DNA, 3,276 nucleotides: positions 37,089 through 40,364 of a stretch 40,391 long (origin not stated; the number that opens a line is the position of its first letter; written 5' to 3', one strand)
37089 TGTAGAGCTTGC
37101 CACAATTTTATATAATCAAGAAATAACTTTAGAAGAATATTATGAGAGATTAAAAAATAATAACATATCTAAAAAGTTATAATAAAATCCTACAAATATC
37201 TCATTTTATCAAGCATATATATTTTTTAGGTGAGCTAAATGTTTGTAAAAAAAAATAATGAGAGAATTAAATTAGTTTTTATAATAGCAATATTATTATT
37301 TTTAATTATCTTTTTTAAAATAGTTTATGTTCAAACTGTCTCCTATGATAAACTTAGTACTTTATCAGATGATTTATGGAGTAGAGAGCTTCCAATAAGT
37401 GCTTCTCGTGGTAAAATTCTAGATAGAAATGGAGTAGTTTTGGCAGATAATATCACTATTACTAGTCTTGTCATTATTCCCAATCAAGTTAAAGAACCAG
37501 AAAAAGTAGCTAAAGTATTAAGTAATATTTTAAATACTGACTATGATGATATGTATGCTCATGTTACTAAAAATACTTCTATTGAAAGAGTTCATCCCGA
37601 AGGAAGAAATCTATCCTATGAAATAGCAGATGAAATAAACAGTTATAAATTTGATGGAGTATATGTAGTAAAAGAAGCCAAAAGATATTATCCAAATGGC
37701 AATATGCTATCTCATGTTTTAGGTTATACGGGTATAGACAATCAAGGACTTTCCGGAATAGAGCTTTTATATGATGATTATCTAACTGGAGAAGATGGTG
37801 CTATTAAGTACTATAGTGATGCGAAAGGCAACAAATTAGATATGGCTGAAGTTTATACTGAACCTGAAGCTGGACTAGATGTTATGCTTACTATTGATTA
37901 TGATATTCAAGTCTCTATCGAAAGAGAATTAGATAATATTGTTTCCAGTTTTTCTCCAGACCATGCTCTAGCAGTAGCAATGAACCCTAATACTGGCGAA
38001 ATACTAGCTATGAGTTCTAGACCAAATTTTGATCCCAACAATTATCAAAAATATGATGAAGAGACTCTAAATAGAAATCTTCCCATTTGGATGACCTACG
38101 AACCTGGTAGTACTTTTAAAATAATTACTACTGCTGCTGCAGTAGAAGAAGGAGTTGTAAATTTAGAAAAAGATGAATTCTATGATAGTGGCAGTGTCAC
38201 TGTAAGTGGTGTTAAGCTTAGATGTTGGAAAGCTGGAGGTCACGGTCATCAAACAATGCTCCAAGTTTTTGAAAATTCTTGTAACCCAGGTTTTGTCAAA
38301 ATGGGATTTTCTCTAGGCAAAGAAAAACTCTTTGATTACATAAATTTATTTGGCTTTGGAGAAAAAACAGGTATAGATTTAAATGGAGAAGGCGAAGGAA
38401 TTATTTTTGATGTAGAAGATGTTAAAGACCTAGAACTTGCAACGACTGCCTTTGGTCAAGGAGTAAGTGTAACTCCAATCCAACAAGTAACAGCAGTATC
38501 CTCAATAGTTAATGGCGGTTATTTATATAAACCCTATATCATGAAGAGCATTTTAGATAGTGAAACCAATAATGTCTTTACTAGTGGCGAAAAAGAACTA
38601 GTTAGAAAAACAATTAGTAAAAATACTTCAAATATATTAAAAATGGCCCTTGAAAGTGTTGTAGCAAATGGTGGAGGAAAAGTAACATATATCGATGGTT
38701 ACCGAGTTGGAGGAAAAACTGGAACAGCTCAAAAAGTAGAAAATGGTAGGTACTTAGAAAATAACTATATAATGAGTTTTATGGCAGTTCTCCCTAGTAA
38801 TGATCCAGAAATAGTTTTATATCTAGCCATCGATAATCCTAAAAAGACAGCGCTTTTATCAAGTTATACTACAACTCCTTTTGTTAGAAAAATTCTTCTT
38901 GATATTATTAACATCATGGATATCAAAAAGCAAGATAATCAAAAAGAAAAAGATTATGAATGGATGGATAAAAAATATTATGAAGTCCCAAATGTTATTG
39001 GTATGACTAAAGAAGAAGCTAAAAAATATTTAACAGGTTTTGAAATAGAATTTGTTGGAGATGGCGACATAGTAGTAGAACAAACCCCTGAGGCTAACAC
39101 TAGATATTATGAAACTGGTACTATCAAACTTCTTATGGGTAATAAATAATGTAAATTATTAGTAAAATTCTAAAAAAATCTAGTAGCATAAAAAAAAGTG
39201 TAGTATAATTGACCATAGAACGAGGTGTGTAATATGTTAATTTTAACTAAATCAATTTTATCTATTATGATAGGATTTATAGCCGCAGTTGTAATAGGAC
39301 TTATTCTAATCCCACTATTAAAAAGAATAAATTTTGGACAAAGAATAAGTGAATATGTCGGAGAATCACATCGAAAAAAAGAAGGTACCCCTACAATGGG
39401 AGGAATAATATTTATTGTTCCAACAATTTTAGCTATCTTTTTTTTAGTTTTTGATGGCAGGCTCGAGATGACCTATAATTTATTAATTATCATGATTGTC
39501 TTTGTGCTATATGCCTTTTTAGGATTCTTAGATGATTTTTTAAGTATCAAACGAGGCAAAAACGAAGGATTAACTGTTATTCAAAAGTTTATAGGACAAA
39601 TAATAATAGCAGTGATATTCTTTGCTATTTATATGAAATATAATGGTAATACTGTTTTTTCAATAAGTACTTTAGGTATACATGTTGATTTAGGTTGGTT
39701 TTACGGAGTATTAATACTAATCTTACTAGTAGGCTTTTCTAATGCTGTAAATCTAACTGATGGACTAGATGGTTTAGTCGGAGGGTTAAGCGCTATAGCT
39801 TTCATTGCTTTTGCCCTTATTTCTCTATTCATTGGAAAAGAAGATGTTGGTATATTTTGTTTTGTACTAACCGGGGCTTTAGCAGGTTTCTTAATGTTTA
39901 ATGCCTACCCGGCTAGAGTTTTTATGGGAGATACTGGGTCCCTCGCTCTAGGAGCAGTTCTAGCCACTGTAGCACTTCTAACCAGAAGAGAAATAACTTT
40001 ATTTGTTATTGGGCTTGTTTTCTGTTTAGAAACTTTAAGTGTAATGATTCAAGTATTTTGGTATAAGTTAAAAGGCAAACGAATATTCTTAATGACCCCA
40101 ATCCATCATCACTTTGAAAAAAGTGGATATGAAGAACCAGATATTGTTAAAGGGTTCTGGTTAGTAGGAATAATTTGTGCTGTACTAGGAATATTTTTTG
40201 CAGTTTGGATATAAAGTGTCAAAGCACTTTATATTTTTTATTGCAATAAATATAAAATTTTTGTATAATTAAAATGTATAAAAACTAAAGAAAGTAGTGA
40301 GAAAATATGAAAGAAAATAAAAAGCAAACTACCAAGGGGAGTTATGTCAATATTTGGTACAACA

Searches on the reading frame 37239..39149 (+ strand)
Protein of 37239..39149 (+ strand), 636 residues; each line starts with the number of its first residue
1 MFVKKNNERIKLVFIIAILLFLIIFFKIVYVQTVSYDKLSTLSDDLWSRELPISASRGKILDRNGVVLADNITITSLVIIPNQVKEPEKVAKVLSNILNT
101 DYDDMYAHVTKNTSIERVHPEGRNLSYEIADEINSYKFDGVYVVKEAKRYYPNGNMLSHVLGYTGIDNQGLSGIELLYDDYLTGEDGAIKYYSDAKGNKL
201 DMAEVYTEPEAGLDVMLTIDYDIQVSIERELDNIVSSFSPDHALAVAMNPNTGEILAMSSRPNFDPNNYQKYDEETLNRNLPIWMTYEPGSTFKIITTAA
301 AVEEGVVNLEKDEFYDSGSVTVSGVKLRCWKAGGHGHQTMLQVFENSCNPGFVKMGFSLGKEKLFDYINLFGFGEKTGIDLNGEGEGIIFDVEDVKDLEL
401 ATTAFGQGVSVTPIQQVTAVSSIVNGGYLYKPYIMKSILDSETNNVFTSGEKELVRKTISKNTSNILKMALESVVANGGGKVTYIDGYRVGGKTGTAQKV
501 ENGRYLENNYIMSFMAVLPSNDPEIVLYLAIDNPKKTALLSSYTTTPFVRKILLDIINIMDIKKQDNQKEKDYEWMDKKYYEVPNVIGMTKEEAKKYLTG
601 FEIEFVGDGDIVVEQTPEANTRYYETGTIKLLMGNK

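Call 13: find_encoding_contigs(protein=window:37239-39149:+, flank=10000, max_places=10)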
Protein window:37239-39149:+ (636 aa): 7 contigs read that carry it; 3 places shown.
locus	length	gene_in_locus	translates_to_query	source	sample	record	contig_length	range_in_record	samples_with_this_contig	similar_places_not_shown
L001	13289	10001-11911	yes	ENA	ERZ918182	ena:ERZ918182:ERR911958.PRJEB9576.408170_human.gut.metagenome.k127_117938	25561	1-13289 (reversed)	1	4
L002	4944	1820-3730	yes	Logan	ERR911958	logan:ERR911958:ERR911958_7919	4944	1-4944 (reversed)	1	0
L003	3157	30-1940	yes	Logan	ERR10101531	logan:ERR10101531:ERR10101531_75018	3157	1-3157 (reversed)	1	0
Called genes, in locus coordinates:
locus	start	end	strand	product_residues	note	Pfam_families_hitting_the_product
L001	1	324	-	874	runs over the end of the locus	PF06347:SH3_4 (faint), PF08239:SH3_3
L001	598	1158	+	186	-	PF13189:Cytidylate_kin2, PF02224:Cytidylate_kin (faint), PF13207:AAA_17, PF13238:AAA_18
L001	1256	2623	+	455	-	PF01381:HTH_3, PF12844:HTH_19, PF13443:HTH_26, PF13560:HTH_31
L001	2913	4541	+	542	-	PF01368:DHH, PF00571:CBS (weak), PF07085:DRTGG, PF01368:DHH, PF02833:DHHA2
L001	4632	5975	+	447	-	PF01546:Peptidase_M20, PF07687:M20_dimer (weak)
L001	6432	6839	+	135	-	PF01928:CYTH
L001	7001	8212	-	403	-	PF00342:PGI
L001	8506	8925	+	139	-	-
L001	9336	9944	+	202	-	PF02557:VanY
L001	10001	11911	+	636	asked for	PF03717:PBP_dimer, PF00905:Transpeptidase, PF03793:PASTA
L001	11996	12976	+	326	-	PF10555:MraY_sig1 (weak), PF00953:Glycos_transf_4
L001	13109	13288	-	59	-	?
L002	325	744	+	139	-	-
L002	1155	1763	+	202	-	PF02557:VanY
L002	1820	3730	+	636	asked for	PF03717:PBP_dimer, PF00905:Transpeptidase, PF03793:PASTA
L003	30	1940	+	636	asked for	PF03717:PBP_dimer, PF00905:Transpeptidase, PF03793:PASTA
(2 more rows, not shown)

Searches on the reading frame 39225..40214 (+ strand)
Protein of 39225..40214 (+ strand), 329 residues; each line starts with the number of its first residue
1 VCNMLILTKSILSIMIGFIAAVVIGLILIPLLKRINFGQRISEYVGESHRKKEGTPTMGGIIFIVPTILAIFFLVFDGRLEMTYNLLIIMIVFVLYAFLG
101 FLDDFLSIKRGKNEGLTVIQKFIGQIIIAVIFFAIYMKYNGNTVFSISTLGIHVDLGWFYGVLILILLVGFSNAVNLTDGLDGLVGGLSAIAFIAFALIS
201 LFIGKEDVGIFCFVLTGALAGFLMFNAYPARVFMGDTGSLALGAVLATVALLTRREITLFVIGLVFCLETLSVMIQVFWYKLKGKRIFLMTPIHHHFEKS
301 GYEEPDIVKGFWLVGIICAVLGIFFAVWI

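Call 10: find_encoding_contigs(protein=window:39225-40214:+, flank=10000, max_places=10)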
Protein window:39225-40214:+ (329 aa): no gene with exactly this product is on record in the collection.

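Call 11: search_protein_families(library=pfam, proteins=[window:39225-40214:+])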
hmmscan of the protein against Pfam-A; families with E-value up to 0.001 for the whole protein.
window:39225-40214:+ (329 aa): 2 families
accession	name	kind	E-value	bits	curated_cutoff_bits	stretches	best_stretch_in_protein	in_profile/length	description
PF00953.26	Glycos_transf_4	-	3.7e-37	128.2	27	1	87-252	2-158/160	Glycosyl transferase family 4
PF10555.14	MraY_sig1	-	1.7e-05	24.5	20.1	1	52-64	1-13/13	Phospho-N-acetylmuramoyl-pentapeptide-transferase signature 1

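Call 49: find_encoding_contigs(protein=window:39234-40211:+, flank=4000, max_places=10)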
Protein seq(326 aa) (326 aa): 23 contigs read that carry it; 10 places shown.
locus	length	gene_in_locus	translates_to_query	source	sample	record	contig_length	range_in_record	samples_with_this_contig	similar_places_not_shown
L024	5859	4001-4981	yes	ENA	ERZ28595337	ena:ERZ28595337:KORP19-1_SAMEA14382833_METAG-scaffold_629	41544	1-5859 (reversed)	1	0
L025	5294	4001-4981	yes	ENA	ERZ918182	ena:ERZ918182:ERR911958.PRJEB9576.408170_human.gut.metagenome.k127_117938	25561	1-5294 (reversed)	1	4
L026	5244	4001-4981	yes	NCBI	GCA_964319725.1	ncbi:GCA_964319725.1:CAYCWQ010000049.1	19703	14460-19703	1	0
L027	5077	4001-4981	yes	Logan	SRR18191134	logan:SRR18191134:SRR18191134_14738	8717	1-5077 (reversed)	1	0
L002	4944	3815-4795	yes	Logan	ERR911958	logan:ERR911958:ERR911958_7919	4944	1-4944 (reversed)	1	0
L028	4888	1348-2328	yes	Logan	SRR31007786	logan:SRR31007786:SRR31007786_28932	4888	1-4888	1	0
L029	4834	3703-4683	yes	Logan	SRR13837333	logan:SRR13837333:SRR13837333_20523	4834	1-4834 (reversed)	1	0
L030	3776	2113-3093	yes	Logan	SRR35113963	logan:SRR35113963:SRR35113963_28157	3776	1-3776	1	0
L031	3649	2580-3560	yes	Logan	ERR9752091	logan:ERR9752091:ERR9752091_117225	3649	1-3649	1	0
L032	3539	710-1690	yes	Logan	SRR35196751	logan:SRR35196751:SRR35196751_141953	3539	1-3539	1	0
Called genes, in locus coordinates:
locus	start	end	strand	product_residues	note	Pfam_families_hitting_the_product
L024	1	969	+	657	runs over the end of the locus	PF02534:T4SS-DNA_transf, PF10412:TrwB_AAD_bind, PF12696:TraG-D_C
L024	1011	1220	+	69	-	-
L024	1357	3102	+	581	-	PF00239:Resolvase, PF07508:Recombinase, PF13408:Zn_ribbon_recom (weak)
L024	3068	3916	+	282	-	PF00905:Transpeptidase, PF03793:PASTA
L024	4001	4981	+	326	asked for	PF10555:MraY_sig1 (weak), PF00953:Glycos_transf_4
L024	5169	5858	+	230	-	?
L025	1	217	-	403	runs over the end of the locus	PF00342:PGI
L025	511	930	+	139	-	-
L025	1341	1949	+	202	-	PF02557:VanY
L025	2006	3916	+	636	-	PF03717:PBP_dimer, PF00905:Transpeptidase, PF03793:PASTA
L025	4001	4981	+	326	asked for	PF10555:MraY_sig1 (weak), PF00953:Glycos_transf_4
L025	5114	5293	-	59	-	?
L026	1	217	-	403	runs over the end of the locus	PF00342:PGI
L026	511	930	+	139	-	-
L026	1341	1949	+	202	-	PF02557:VanY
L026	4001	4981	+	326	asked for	PF10555:MraY_sig1 (weak), PF00953:Glycos_transf_4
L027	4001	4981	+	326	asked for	PF10555:MraY_sig1 (weak), PF00953:Glycos_transf_4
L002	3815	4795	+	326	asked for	PF10555:MraY_sig1 (weak), PF00953:Glycos_transf_4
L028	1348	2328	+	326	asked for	PF10555:MraY_sig1 (weak), PF00953:Glycos_transf_4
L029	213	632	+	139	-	-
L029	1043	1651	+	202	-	PF02557:VanY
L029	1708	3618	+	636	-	PF03717:PBP_dimer, PF00905:Transpeptidase, PF03793:PASTA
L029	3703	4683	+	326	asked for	PF10555:MraY_sig1 (weak), PF00953:Glycos_transf_4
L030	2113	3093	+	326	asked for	PF10555:MraY_sig1 (weak), PF00953:Glycos_transf_4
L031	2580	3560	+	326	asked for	PF10555:MraY_sig1 (weak), PF00953:Glycos_transf_4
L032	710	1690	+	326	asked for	PF10555:MraY_sig1 (weak), PF00953:Glycos_transf_4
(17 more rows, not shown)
